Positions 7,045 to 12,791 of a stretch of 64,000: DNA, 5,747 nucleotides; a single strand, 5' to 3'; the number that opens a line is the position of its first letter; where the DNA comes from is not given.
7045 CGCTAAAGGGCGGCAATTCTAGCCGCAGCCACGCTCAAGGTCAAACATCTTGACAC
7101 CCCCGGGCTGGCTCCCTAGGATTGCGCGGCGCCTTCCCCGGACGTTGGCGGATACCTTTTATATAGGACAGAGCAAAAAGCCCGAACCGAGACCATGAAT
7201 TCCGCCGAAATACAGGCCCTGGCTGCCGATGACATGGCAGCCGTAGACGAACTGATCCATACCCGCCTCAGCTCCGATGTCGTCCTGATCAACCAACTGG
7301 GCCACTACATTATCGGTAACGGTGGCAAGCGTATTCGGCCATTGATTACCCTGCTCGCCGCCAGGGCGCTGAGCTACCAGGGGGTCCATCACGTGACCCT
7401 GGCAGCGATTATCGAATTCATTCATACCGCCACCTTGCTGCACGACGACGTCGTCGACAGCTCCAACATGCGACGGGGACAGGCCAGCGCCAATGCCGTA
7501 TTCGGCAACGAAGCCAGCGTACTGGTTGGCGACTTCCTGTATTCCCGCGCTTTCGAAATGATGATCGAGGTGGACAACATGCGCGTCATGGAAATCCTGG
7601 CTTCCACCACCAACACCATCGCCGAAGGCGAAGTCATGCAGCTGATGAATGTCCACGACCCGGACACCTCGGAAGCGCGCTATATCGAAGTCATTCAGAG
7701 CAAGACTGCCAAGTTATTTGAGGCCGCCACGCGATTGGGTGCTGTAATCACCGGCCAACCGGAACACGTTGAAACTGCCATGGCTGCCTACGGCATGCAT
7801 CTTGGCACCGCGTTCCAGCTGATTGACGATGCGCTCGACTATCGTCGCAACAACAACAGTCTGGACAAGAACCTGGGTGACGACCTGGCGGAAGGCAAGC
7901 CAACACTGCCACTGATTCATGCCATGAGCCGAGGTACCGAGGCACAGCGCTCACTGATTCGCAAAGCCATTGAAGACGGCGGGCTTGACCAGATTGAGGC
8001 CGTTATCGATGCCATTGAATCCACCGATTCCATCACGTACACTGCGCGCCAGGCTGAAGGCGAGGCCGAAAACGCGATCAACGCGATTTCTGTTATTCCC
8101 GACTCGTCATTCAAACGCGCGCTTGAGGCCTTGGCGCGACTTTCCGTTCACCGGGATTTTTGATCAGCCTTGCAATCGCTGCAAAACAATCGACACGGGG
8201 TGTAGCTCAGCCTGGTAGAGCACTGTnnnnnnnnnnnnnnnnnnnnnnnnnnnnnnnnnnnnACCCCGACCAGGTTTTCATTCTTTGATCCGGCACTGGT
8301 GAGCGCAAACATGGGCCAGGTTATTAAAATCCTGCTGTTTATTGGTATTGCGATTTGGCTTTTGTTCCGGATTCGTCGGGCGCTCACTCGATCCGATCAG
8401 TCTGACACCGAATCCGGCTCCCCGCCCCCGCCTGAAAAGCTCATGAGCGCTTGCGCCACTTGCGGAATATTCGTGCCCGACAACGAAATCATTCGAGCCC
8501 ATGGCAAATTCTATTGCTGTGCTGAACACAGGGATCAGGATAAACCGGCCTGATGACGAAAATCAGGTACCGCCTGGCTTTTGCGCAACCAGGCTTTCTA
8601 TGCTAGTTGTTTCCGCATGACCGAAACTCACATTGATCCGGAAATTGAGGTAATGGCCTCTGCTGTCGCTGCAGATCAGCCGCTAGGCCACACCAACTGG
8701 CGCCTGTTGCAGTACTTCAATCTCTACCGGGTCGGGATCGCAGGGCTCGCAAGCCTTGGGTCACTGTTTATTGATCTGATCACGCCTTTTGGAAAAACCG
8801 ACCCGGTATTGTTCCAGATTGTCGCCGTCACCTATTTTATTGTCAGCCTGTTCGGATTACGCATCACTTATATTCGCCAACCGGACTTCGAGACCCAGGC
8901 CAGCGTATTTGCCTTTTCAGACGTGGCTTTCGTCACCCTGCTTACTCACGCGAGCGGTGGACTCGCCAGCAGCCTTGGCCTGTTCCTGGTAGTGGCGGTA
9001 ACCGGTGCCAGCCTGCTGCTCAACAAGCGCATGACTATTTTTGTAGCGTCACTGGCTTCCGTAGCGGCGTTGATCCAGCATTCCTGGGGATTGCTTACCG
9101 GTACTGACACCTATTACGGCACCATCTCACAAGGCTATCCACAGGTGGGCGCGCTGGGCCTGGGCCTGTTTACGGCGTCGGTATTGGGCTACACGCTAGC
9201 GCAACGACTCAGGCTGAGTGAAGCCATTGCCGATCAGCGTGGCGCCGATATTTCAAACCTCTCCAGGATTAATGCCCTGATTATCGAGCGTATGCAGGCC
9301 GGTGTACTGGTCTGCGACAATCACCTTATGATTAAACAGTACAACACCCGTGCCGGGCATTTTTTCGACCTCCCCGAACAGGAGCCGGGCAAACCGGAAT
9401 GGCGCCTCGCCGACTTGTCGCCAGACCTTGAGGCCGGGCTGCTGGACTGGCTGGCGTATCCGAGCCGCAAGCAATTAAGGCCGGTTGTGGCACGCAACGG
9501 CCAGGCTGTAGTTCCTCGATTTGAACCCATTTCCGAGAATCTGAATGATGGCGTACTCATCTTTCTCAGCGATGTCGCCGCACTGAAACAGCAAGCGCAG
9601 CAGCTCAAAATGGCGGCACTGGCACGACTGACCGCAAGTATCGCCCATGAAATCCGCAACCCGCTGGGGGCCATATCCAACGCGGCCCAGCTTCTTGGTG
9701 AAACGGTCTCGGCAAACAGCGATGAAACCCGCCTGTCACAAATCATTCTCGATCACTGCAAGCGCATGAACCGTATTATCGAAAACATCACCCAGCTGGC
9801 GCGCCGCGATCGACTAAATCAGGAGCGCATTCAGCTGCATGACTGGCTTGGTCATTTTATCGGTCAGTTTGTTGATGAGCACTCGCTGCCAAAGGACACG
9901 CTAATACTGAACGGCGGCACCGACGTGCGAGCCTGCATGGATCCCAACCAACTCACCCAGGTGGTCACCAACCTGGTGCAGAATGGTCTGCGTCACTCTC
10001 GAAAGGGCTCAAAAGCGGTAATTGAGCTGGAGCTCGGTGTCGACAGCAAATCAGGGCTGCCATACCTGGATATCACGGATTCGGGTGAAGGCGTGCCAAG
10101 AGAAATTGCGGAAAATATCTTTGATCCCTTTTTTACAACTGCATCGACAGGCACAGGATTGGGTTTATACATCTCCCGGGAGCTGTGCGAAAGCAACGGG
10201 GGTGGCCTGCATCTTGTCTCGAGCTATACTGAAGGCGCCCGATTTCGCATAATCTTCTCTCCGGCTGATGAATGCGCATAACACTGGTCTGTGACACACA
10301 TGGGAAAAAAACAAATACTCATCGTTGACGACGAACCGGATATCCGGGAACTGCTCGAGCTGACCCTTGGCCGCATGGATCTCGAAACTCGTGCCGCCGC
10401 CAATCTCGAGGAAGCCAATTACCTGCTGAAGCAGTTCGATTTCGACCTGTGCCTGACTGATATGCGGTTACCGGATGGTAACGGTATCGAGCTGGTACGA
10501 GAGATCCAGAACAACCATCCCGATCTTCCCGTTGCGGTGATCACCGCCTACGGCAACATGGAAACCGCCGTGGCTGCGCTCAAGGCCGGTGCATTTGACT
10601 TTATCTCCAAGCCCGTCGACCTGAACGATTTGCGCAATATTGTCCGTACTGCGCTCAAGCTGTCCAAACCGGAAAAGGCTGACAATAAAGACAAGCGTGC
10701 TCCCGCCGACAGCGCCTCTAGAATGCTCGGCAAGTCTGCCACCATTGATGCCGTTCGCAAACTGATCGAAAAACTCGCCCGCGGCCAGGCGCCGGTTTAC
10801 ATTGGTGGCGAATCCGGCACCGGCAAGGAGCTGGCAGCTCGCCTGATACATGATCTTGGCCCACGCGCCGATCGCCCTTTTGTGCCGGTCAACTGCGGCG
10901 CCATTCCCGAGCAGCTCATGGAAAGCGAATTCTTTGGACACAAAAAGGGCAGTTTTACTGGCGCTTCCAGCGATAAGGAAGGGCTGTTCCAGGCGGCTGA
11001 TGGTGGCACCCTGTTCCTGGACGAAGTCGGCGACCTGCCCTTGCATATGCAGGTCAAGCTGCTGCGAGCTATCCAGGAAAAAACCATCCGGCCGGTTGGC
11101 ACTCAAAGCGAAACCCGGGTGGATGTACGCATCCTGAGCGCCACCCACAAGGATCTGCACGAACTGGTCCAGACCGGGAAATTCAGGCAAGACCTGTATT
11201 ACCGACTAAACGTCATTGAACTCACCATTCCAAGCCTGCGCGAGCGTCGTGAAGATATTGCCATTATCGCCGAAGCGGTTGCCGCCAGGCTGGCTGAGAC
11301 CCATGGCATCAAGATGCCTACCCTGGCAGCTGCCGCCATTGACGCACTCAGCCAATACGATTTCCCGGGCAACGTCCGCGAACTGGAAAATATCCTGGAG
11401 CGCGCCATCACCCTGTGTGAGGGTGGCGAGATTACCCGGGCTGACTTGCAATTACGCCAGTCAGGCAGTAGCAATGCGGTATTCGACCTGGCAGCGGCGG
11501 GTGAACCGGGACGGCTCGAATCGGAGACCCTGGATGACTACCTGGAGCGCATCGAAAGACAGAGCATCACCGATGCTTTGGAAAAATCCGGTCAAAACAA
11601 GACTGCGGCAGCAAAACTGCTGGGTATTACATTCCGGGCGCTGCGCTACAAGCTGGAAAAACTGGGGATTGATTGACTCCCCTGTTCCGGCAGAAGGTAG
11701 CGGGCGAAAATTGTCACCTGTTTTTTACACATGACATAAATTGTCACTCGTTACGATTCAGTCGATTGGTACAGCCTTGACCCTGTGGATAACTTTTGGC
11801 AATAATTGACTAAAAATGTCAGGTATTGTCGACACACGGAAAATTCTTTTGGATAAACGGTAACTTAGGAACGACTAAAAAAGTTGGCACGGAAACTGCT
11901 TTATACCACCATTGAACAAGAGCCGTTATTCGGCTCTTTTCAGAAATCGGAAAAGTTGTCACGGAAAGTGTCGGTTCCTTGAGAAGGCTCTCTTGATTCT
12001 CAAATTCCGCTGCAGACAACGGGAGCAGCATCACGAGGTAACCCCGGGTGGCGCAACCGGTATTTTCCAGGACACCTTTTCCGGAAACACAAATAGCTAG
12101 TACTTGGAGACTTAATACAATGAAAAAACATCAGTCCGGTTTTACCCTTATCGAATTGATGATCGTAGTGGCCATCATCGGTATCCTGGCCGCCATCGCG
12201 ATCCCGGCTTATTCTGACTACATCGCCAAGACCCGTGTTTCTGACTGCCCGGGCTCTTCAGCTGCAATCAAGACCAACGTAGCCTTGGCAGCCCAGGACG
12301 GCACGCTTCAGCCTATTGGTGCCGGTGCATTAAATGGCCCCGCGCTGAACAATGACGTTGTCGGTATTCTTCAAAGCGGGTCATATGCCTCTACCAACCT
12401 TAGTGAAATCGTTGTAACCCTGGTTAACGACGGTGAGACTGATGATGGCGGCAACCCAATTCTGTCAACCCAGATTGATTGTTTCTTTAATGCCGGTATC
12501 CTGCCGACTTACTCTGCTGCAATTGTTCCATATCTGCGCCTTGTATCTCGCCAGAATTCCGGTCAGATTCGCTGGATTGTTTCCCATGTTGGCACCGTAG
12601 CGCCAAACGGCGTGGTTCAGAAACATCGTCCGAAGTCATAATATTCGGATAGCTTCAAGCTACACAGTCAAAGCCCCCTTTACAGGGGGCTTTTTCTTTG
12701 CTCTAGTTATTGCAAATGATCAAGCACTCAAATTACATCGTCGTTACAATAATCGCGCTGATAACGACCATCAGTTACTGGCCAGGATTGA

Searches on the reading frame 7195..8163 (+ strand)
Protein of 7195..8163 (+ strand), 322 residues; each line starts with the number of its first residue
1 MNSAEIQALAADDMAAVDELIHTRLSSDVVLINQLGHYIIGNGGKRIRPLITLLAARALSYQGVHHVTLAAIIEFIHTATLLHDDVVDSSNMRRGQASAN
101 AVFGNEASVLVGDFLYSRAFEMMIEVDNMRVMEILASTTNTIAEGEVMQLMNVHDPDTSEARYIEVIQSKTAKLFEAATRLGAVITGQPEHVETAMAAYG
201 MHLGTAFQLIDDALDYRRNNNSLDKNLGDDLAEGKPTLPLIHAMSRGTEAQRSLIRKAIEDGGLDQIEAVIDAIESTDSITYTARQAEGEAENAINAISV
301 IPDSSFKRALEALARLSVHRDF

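Call 46: search_protein_families(library=pfam, proteins=[window:7195-8163:+], max_evalue=0.0001)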
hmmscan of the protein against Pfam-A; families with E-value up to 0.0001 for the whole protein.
window:7195-8163:+ (322 aa): 1 family
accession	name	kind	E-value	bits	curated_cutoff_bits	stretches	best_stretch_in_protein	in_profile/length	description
PF00348.22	polyprenyl_synt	-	4.1e-80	269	27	1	31-269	3-246/251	Polyprenyl synthetase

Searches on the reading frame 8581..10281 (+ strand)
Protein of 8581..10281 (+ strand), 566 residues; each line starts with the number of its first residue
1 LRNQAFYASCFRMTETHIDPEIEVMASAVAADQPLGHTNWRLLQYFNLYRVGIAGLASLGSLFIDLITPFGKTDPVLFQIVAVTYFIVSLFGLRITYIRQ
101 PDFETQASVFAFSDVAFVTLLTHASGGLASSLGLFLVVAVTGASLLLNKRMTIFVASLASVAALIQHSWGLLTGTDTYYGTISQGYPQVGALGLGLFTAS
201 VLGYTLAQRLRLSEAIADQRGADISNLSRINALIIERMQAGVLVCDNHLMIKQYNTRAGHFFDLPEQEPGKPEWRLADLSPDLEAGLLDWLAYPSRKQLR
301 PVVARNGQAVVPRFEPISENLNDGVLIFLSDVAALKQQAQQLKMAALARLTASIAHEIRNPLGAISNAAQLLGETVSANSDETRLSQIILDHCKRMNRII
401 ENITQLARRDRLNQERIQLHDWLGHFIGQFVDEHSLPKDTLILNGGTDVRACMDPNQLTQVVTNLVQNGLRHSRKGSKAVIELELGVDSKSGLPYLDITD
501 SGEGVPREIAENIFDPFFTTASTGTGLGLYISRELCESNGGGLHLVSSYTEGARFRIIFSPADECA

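Call 46: search_protein_families(library=pfam, proteins=[window:8581-10281:+], max_evalue=0.0001)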
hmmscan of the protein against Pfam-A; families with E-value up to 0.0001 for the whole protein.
window:8581-10281:+ (566 aa): 3 families
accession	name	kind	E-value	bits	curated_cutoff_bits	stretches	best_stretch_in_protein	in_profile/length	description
PF25323.1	6TM_PilS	-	8.7e-30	104.3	27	1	36-217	5-189/189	PilS-like transmembrane domain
PF02518.31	HATPase_c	-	1.6e-21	77.2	26.4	1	454-559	2-107/111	Histidine kinase-, DNA gyrase B-, and HSP90-like ATPase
PF00512.31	HisKA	-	6.3e-15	55.4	26.9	1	347-410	2-64/66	His Kinase A (phospho-acceptor) domain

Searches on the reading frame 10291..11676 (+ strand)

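Call 46: search_protein_families(library=pfam, proteins=[window:10291-11676:+], max_evalue=0.0001)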
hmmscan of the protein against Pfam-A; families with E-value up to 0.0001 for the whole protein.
window:10291-11676:+ (461 aa): 5 families
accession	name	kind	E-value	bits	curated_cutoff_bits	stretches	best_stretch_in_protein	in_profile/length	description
PF00158.32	Sigma54_activat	-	1.1e-69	233.9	20.2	1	146-311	2-167/168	Sigma-54 interaction domain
PF00072.30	Response_reg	-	4.1e-32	111.1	30.2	1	9-118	1-110/111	Response regulator receiver domain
PF14532.12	Sigma54_activ_2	-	3.5e-23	82.8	25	1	146-316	1-138/138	Sigma-54 interaction domain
PF25601.1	AAA_lid_14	-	3.3e-22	78.5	27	1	317-390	1-74/87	AAA+ ATPase lid domain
PF02954.25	HTH_8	-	2.2e-12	46.9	22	1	418-458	2-42/42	Bacterial regulatory protein, Fis family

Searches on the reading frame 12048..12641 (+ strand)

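Call 46: search_protein_families(library=pfam, proteins=[window:12048-12641:+], max_evalue=0.0001)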
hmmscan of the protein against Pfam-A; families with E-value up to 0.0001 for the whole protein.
window:12048-12641:+ (197 aa): 1 family
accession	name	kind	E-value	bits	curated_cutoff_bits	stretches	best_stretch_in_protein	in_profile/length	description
PF07963.17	N_methyl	-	1.1e-10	41.1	21.2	1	26-52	1-27/27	Prokaryotic N-terminal methylation motif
